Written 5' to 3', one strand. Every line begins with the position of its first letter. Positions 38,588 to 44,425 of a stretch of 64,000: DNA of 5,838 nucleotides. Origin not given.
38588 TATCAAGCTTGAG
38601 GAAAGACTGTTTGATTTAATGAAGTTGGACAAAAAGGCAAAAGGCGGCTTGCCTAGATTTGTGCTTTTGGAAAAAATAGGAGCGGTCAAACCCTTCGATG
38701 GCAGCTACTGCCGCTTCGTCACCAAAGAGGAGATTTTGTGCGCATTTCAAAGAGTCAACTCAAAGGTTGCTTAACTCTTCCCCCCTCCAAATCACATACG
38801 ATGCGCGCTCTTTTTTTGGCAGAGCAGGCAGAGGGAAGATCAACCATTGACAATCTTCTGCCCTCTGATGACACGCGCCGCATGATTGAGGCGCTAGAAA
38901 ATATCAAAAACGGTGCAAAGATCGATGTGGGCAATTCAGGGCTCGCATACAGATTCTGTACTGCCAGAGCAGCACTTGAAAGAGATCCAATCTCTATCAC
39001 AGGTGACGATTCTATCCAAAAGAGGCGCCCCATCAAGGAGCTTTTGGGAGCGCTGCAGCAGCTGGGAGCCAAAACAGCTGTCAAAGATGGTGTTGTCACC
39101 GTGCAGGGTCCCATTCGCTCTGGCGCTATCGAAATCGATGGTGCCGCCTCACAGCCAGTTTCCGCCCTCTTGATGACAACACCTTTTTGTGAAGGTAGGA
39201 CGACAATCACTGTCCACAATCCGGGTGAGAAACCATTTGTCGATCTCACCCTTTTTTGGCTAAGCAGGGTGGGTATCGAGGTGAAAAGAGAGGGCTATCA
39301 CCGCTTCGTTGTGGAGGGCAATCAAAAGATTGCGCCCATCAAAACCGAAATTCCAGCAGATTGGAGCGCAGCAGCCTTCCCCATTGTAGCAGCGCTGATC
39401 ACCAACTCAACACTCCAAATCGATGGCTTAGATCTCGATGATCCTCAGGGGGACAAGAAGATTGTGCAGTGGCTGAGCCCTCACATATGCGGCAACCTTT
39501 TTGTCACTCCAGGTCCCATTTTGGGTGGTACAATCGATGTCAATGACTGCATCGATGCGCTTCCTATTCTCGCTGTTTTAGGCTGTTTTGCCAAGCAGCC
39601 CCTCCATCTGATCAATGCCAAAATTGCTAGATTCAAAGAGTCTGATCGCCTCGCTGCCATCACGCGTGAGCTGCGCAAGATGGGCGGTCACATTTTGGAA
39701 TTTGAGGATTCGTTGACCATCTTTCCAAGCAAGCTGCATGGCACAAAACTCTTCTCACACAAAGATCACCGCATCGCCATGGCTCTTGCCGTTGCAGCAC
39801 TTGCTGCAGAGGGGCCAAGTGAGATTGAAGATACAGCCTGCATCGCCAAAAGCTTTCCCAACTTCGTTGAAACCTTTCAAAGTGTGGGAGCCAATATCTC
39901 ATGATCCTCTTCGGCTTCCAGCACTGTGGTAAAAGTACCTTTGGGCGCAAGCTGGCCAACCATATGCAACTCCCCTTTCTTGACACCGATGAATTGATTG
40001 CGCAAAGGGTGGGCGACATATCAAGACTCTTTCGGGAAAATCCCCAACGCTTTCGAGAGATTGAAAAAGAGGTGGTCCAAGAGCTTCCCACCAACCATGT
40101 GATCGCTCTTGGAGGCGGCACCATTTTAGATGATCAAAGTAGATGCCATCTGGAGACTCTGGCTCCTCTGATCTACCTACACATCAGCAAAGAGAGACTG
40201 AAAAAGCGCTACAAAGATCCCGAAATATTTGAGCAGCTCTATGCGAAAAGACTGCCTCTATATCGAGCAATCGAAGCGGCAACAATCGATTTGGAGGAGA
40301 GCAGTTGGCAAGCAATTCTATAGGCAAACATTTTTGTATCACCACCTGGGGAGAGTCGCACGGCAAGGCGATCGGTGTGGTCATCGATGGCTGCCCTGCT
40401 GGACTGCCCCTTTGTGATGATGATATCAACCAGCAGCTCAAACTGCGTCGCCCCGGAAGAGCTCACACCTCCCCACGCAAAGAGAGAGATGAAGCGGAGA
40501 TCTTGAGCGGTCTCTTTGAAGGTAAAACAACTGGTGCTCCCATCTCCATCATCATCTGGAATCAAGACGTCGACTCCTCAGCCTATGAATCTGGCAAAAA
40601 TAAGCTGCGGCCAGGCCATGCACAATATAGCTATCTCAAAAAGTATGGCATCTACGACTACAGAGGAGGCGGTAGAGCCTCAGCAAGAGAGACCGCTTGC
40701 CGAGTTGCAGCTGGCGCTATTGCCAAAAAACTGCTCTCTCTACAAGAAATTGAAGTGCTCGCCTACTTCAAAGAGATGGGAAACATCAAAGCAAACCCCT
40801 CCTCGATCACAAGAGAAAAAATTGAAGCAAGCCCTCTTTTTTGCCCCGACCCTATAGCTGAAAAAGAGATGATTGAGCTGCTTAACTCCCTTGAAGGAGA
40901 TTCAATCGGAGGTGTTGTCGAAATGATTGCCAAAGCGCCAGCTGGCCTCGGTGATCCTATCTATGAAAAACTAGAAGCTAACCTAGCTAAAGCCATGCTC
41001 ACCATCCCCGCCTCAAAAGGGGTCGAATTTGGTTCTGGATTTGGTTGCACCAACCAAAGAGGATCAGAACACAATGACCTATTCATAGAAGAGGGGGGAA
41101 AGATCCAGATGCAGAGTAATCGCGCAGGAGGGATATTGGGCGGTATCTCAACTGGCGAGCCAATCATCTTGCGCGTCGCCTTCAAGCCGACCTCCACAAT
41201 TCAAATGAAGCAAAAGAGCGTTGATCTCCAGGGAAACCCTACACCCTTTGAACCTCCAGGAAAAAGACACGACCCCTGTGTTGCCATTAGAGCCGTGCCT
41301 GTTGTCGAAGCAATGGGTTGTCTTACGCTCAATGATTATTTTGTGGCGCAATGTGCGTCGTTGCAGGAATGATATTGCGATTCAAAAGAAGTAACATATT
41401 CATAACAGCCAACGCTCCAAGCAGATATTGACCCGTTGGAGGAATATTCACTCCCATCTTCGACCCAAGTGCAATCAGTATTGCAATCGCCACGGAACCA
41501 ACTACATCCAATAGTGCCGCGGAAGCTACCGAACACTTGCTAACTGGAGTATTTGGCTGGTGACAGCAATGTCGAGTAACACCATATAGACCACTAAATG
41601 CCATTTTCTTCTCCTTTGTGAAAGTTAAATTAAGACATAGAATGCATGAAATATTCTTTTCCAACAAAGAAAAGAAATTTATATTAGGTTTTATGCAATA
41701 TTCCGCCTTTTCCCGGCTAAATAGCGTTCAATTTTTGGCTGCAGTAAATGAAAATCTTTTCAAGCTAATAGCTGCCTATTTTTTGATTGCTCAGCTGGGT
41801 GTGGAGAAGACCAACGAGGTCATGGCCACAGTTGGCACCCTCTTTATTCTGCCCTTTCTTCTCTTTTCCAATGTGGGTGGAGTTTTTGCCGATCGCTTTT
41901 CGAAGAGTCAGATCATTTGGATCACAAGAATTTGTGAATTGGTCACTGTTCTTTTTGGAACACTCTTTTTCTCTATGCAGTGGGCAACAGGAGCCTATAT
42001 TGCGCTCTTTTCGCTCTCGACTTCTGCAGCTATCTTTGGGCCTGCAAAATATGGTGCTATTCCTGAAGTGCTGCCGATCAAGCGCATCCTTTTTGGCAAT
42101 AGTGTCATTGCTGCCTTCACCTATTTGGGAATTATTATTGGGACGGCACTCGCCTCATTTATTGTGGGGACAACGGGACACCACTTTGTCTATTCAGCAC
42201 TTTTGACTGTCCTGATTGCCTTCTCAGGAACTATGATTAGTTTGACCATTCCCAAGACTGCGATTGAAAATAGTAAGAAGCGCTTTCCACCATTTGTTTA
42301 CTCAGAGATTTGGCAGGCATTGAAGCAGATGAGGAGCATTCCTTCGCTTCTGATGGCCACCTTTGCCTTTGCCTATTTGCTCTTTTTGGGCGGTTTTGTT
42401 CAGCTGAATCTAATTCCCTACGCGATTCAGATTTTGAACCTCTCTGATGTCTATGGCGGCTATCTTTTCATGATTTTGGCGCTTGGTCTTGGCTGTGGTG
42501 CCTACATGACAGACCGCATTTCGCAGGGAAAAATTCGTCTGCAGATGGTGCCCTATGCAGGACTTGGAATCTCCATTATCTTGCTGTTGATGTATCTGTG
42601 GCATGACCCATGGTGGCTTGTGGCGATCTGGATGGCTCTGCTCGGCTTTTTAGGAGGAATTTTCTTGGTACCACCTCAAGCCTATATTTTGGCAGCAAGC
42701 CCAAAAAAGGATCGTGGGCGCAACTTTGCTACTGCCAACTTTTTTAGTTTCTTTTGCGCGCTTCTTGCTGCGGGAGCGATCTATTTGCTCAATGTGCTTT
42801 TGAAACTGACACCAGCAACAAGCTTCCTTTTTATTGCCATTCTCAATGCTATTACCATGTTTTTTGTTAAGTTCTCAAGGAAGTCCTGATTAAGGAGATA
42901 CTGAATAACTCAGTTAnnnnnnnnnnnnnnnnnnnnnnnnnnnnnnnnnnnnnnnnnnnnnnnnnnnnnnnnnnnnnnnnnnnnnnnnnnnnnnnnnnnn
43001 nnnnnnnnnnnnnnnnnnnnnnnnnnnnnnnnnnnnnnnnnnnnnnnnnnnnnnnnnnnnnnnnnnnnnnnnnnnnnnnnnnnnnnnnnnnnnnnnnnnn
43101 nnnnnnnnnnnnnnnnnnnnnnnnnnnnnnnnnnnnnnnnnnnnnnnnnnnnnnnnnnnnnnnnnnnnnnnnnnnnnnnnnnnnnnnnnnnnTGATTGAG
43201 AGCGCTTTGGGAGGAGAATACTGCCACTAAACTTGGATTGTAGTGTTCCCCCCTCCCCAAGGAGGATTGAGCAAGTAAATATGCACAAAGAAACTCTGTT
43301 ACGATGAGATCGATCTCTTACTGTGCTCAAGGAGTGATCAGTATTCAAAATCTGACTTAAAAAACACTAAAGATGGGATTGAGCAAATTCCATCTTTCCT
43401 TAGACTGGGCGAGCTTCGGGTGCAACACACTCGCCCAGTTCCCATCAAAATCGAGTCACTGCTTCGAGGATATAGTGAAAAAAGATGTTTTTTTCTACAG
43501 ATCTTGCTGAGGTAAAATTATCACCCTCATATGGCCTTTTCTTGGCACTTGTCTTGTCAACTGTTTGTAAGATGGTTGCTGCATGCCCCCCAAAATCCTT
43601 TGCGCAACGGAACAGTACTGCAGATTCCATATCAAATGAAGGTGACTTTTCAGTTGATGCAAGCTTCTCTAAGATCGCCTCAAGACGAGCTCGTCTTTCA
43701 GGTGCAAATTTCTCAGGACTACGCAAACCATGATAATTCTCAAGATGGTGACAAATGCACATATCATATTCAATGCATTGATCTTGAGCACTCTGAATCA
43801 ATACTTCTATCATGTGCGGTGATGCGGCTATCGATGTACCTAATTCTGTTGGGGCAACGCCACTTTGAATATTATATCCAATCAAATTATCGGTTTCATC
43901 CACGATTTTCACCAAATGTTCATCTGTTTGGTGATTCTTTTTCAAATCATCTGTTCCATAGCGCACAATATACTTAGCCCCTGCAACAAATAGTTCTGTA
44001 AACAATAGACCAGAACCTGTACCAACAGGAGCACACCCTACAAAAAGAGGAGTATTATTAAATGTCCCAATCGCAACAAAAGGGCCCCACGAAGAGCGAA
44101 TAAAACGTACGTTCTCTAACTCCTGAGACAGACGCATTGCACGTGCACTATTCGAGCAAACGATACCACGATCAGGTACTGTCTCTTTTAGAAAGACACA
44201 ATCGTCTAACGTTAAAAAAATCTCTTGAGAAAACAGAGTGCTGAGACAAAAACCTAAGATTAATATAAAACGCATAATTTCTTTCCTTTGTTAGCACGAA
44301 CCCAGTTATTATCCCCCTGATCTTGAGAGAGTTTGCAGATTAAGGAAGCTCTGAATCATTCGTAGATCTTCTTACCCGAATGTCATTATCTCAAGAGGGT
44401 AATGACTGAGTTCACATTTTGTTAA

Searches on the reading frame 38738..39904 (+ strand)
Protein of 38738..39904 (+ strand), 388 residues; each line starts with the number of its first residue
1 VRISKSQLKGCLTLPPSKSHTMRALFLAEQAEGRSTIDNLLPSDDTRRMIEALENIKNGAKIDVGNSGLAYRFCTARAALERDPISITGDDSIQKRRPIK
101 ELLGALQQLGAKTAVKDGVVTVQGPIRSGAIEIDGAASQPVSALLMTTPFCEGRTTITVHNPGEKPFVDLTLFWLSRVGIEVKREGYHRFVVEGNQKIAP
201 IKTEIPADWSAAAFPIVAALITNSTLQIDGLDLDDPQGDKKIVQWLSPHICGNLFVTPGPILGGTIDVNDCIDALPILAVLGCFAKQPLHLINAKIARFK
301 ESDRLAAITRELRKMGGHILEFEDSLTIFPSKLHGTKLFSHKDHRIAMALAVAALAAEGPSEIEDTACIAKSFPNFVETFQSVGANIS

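Call 63: search_protein_families(library=pfam, proteins=[window:38738-39904:+], max_evalue=0.00001)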
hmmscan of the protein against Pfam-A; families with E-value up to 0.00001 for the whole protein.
window:38738-39904:+ (388 aa): 1 family
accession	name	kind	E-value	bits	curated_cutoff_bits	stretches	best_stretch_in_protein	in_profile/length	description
PF00275.25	EPSP_synthase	-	1.9e-83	280.9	22.8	2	60-379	84-416/417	EPSP synthase (3-phosphoshikimate 1-carboxyvinyltransferase)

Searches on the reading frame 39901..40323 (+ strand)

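Call 64: search_protein_families(library=pfam, proteins=[window:39901-40323:+], max_evalue=0.00001)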
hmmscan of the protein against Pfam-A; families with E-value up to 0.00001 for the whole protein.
window:39901-40323:+ (140 aa): 1 family
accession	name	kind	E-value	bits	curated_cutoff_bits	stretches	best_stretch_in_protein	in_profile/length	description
PF01202.28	SKI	-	8.4e-27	94.7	22.1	1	9-135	3-146/159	Shikimate kinase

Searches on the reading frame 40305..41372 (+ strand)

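Call 64: search_protein_families(library=pfam, proteins=[window:40305-41372:+], max_evalue=0.00001)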
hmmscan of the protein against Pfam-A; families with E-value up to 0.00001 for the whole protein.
window:40305-41372:+ (355 aa): 1 family
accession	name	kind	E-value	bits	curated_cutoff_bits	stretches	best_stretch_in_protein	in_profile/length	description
PF01264.26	Chorismate_synt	-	2.6e-126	421.2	27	1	10-346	1-326/327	Chorismate synthase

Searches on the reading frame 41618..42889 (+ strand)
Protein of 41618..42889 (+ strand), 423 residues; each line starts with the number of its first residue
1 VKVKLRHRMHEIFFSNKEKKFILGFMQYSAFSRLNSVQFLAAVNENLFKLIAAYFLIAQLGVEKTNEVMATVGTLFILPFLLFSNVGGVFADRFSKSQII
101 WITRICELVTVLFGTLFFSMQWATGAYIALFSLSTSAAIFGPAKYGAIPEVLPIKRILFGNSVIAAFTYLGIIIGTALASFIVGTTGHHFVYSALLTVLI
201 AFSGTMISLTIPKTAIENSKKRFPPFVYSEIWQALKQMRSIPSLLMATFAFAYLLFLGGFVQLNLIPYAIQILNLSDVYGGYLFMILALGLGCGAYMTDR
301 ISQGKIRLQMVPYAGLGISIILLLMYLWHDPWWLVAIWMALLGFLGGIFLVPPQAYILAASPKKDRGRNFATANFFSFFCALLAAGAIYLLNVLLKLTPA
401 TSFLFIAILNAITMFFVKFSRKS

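Call 22: search_protein_families(library=pfam, proteins=[window:41618-42889:+])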
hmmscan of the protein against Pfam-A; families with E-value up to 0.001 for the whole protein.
window:41618-42889:+ (423 aa): 1 family
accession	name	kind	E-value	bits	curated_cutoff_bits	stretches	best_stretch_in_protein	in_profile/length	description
PF07690.21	MFS_1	-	1.4e-20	73.9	33.4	2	37-328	4-287/347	Major Facilitator Superfamily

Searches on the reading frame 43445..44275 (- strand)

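Call 22: search_protein_families(library=pfam, proteins=[window:43445-44275:-])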
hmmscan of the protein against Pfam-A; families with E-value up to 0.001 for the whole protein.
window:43445-44275:- (276 aa): 1 family
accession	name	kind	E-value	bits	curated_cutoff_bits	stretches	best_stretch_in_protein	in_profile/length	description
PF01048.26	PNP_UDP_1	-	0.0001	22.2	25.1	0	36-108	2-78/233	Phosphorylase superfamily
